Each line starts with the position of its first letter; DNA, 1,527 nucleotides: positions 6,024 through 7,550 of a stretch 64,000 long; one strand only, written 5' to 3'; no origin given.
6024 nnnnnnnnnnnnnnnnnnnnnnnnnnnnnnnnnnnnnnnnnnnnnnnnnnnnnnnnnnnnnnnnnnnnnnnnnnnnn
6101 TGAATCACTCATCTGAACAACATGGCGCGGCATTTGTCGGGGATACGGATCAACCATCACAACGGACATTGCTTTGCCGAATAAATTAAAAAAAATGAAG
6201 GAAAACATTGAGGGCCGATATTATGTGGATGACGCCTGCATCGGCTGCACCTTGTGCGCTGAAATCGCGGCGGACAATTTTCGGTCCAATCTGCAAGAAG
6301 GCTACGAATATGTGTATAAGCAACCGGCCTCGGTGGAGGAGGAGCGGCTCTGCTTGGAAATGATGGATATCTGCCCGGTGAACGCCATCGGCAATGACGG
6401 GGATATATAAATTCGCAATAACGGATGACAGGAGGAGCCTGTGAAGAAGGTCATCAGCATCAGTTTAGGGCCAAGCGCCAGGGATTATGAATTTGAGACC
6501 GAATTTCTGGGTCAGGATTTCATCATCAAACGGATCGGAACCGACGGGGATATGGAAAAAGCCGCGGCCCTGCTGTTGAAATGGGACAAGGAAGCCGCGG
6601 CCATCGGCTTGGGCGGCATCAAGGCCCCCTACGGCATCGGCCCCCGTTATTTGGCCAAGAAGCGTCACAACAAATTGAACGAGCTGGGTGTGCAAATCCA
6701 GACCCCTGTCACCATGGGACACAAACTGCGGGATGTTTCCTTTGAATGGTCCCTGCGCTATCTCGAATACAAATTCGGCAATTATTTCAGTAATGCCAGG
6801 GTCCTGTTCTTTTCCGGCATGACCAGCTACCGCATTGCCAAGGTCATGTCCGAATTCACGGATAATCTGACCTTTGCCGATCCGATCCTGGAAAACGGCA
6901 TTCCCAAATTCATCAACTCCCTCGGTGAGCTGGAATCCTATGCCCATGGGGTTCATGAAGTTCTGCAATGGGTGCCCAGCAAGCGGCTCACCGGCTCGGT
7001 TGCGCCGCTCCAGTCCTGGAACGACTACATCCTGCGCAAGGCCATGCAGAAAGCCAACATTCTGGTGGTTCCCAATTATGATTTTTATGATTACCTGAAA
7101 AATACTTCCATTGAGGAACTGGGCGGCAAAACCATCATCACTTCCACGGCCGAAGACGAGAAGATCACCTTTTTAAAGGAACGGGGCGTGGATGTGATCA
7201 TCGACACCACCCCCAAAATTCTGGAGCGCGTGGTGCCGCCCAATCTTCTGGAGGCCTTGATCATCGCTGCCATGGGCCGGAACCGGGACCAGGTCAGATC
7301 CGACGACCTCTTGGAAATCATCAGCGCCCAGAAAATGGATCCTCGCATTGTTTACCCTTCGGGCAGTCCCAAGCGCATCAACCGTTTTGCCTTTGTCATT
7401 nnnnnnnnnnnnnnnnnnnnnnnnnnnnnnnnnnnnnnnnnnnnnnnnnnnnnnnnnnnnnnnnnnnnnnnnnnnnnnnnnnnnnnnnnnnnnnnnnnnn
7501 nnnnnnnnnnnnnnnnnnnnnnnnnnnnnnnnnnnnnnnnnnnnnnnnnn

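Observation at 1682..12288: Candidate undescribed neutral-lipid storage locus: PhaR/phasin proteins, WS/DGAT, ferredoxin, two AAR-like reductases and a lipase-like hydrolase, with no PHA synthase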

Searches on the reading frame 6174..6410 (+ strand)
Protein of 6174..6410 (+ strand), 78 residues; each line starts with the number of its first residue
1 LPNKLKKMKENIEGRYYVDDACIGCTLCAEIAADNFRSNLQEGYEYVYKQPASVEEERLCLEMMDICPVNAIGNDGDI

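Call 3: search_protein_families(library=pfam, proteins=[window:6174-6410:+], max_evalue=0.01)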
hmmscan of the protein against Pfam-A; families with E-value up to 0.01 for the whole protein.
window:6174-6410:+ (78 aa): 3 families
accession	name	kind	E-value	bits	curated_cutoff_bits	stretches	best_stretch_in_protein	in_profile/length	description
PF13370.11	Fer4_13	-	2.1e-16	60.8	24.5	1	18-73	1-57/58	4Fe-4S single cluster domain of Ferredoxin I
PF00037.32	Fer4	-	0.00043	20.4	21.1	0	17-30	3-16/24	4Fe-4S binding domain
PF13459.11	Fer4_15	-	0.00055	21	22.4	1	20-72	6-64/66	4Fe-4S single cluster domain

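Call 4: search_protein_families(library=ncbifam, proteins=[window:6174-6410:+], max_evalue=0.01)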
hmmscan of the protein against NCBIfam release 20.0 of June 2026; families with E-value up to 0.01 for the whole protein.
window:6174-6410:+ (78 aa): 8 families
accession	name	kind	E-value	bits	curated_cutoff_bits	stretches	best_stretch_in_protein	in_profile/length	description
NF045874.1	Vhu_polyferre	exception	7.7e-05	21.6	600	1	6-73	182-244/381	F420-non-reducing hydrogenase associated-polyferredoxin VhuB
NF004541.0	PRK05888.2-2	equivalog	8.5e-05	22.4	217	1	19-72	60-111/168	NADH-quinone oxidoreductase subunit NuoI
TIGR01971.1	NuoI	subfamily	0.00027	20.5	113.05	1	18-72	40-98/121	NADH-quinone oxidoreductase, chain I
NF042909.1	FMH_DH_FwdF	exception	0.00067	18.9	375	1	5-72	209-274/336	tungsten-dependent formylmethanofuran dehydrogenase subunit FwdF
NF038196.1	ferrodoxin_EFR1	subfamily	0.0007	19.7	75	1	6-72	171-229/242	EFR1 family ferrodoxin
NF058577.1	FdxA_fam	equivalog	0.0014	18.8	65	0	16-30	3-46/52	4Fe-4S ferredoxin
NF006221.0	PRK08348.1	subfamily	0.0018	18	124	1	12-73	35-93/136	NADH-plastoquinone oxidoreductase subunit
NF040864.1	HgcB_ferredoxin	equivalog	0.0061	16.4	99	1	10-72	4-61/93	mercury methylation ferredoxin HgcB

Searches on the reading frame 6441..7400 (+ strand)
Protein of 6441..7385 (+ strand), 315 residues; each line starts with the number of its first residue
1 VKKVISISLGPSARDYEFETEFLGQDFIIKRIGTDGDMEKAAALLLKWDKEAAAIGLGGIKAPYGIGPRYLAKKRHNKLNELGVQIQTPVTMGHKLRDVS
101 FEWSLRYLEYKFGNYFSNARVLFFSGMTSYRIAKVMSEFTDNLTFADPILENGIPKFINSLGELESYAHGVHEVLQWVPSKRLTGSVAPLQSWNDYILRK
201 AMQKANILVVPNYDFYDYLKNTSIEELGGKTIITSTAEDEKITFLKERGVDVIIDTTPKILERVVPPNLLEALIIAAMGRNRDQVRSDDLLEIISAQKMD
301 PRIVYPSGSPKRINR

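Call 28: search_protein_representatives(protein=window:6441-7385:+)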
Query: 315 residues. Proteins with E-value up to 0.001 (for the whole library): 749; up to 1e-10: 308; up to 1e-30: 50. The best 150 are listed.
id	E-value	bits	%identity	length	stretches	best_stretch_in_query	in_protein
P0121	1.1e-134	465.0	76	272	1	1-268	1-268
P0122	5.8e-110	383.8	57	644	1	1-315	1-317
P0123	5.7e-107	374.0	56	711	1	1-315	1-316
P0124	3.0e-97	342.1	52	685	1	2-315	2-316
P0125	7.3e-88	311.3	45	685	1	1-315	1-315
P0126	1.6e-77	277.3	45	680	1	1-302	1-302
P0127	6.8e-77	275.2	43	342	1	1-315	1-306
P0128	1.5e-76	274.1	45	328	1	2-313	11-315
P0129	4.4e-76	272.6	43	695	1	1-313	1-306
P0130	5.1e-67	242.8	42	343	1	1-297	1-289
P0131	1.8e-65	237.7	44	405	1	1-313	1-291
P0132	2.0e-60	221.1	38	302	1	1-308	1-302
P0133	5.3e-60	219.8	46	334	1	35-279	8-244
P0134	6.5e-60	219.5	43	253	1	1-258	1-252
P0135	6.8e-57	209.6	52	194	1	1-180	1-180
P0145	1.4e-46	175.6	33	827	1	1-312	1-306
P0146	5.2e-46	173.8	33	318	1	1-310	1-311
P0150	2.1e-39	152.1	33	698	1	1-313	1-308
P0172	9.4e-30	120.4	30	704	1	1-311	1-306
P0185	2.8e-26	109.0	30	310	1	1-311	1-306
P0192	1.3e-24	103.5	32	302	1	1-308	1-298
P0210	2.9e-22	95.8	30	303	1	1-302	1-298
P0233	2.8e-20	89.3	35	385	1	1-192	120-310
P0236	4.3e-20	88.7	27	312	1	2-302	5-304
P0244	1.3e-19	87.1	30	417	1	3-245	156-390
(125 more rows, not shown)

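Call 29: search_protein_families(library=pfam, proteins=[P0145, P0146, P0185, P0192, P0210, P0236, P0150, P0172, P0244, P0233], max_evalue=0.01)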
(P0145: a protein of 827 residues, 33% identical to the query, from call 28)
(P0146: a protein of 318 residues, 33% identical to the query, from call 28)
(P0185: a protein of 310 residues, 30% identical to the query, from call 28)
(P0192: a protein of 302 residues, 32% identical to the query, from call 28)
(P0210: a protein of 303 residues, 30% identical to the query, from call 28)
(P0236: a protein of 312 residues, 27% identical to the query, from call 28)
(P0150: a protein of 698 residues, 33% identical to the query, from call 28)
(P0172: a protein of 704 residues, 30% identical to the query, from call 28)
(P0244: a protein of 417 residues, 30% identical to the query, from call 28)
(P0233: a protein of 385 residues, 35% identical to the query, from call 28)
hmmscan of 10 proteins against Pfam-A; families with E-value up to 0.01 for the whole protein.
P0145 (827 aa): 0 families

P0146 (318 aa): 0 families

P0185 (310 aa): 0 families

P0192 (302 aa): 0 families

P0210 (303 aa): 0 families

P0236 (312 aa): 0 families

P0150 (698 aa): 2 families
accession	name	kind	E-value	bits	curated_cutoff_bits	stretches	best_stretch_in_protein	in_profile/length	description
PF03435.24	Sacchrp_dh_NADP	-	0.0044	17.8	25.1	0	472-538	2-73/129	Saccharopine dehydrogenase NADP binding domain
PF01488.26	Shikimate_DH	-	0.0049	17.4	24.3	0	470-543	14-85/138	Shikimate / quinate 5-dehydrogenase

P0172 (704 aa): 1 family
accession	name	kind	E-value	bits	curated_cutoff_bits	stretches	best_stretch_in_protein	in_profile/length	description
PF01488.26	Shikimate_DH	-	0.0015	19.1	24.3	1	474-549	13-87/138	Shikimate / quinate 5-dehydrogenase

P0244 (417 aa): 0 families

P0233 (385 aa): 1 family
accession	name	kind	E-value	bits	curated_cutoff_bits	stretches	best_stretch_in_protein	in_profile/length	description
PF25137.1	ADH_Fe_C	-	0.0024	18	27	1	4-57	132-186/194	Fe-containing alcohol dehydrogenase family, C-terminal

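Call 46: predict_structure(alignment_id=A2)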
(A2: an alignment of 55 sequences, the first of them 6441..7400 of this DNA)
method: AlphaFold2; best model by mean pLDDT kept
length: 320 residues; sequences in the alignment: 55
mean_pLDDT: 91.2   pTM: 0.89
mean pLDDT of the five models: 91.2, 90.4, 90.3, 90.1, 87.4
residues with pLDDT >= 90: 252; 70-90: 44; 50-70: 21; < 50: 3
segments of 3 or more residues with pLDDT < 50: 318-320
pLDDT, mean of each block of 10 residues (from residue 1): 97 97 97 97 98 96 77 73 95 94 95 94 95 97 96 93 93 72 70 94 98 90 96 96 97 95 94 97 95 92 92 58
secondary structure, 60 per line:
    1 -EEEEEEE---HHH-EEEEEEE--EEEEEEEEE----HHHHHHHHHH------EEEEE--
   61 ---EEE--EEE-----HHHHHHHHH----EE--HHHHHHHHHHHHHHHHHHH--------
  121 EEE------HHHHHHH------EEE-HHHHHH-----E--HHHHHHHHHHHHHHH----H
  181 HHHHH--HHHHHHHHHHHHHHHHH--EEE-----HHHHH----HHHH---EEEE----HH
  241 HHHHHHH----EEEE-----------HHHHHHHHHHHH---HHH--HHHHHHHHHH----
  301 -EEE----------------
elements in order: E2-8 E16-22 E25-33 H38-47 E54-58 E64-66 E69-71 H77-85 H94-112 E121-123 H130-136 E143-145 H147-152 H161-175 H180-185 H188-204 E207-209 H215-219 H224-227 E231-234 H239-247 E252-255 H267-278 H287-296 E302-304

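Call 48: fold_search(model_id=the predicted structure, library=pdb)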
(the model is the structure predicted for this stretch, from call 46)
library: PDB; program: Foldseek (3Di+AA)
matches with E <= 10: 1621; with E <= 0.001: 4
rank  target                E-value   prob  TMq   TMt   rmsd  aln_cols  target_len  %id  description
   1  3c6q_A                9.5e-05  1.00  0.36  0.37  10.4       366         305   11  Apo and ligand-bound form of a thermophilic glucose/xylose binding protein (released 2008-02-26)
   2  9e4u_A                1.5e-04  1.00  0.48  0.38   8.9       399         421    8  TAD from Carmabin Biosynthetic Pathway in complex with NADH - Crystal Form 1 (released 2025-02-26)
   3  6jzq_A                2.8e-04  1.00  0.45  0.43   8.9       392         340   11  The crystal structure of acyl-acyl carrier protein (acyl-ACP) reductase (AAR) (released 2020-04-01)
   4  1vl6_A                7.7e-04  0.98  0.34  0.30  11.4       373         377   14  Crystal structure of NAD-dependent malic enzyme (TM0542) from Thermotoga maritima at 2.61 A resolution (released 2004-08-17)
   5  3gbv_A                1.2e-03  0.94  0.34  0.36   9.8       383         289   10  Crystal structure of a putative LacI transcriptional regulator from Bacteroides fragilis (released 2009-03-10)
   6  6zn4_B                1.7e-03  0.99  0.36  0.30   8.4       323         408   13  MaeB malic enzyme domain apoprotein (released 2021-02-17)
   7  8kar_A                1.9e-03  0.97  0.39  0.32   8.3       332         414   11  Glutamate dehydrogenase-AKG (released 2024-08-07)
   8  6ape                  3.7e-03  0.95  0.33  0.35   8.9       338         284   11  Crystal Structure of Bifunctional protein FolD from Helicobacter pylori (released 2017-09-13)
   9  6jzq_D                4.6e-03  0.97  0.44  0.42   8.8       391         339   11  The crystal structure of acyl-acyl carrier protein (acyl-ACP) reductase (AAR) (released 2020-04-01)
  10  2a9f_B                4.6e-03  0.92  0.34  0.30  10.9       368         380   10  Crystal structure of a putative malic enzyme ((S)-malate:NAD+ oxidoreductase (decarboxylating)) (released 2005-08-02)
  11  6zng_C                6.7e-03  0.96  0.36  0.19   9.8       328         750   12  MaeB full-length acetyl-CoA bound state (released 2021-02-17)
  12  3d4o_D                8.5e-03  0.60  0.28  0.30  13.4       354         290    9  Crystal structure of dipicolinate synthase subunit A (NP_243269.1) from BACILLUS HALODURANS at 2.10 A resolution (released 2008-07-08)
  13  1vi2_A                9.0e-03  0.84  0.33  0.35  10.1       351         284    9  Crystal structure of shikimate-5-dehydrogenase with NAD (released 2003-12-30)
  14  4ru1_C                1.1e-02  0.92  0.38  0.41   7.7       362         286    9  Crystal structure of carbohydrate transporter ACEI_1806 from Acidothermus cellulolyticus 11B, TARGET EFI-510965, in co (released 2014-12-17)
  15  8kao_C                1.1e-02  0.85  0.39  0.32   9.8       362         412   12  Glutamate dehydrogenase-69O (released 2024-08-07)
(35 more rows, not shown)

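Call 81: find_encoding_contigs(protein=P0146, flank=6000, max_places=2)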
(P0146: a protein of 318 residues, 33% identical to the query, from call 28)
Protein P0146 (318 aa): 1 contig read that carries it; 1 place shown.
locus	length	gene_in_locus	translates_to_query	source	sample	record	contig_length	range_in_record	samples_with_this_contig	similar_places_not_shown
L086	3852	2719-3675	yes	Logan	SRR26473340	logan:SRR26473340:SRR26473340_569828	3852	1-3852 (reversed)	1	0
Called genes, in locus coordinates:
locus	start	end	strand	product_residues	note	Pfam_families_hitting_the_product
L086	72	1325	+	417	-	PF01921:tRNA-synt_1f (faint), PF01406:tRNA-synt_1e, PF09334:tRNA-synt_1g (weak)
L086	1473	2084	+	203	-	PF13189:Cytidylate_kin2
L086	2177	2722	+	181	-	-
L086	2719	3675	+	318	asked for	-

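Call 82: find_encoding_contigs(protein=P0210, flank=6000, max_places=2)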
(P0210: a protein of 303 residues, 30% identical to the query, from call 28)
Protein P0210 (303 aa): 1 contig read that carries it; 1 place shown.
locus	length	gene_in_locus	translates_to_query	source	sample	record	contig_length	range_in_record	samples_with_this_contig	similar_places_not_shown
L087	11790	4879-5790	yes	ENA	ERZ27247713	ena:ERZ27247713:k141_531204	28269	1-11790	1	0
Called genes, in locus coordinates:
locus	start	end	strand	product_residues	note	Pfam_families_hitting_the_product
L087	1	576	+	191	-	?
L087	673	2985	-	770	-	PF00456:Transketolase_N, PF22613:Transketolase_C_1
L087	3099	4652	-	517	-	PF00171:Aldedh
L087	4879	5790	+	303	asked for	-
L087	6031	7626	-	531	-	PF01522:Polysacc_deac_1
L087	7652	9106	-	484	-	PF01139:RtcB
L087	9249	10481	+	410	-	PF13431:TPR_17 (faint), PF13174:TPR_6 (faint), PF13181:TPR_8 (faint), PF13414:TPR_11 (weak), PF13424:TPR_12 (faint), PF13428:TPR_14 (faint), PF00515:TPR_1 (weak), PF07719:TPR_2 (weak), +2 more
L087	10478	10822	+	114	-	-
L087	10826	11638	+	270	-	PF00590:TP_methylase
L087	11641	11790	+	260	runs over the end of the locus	-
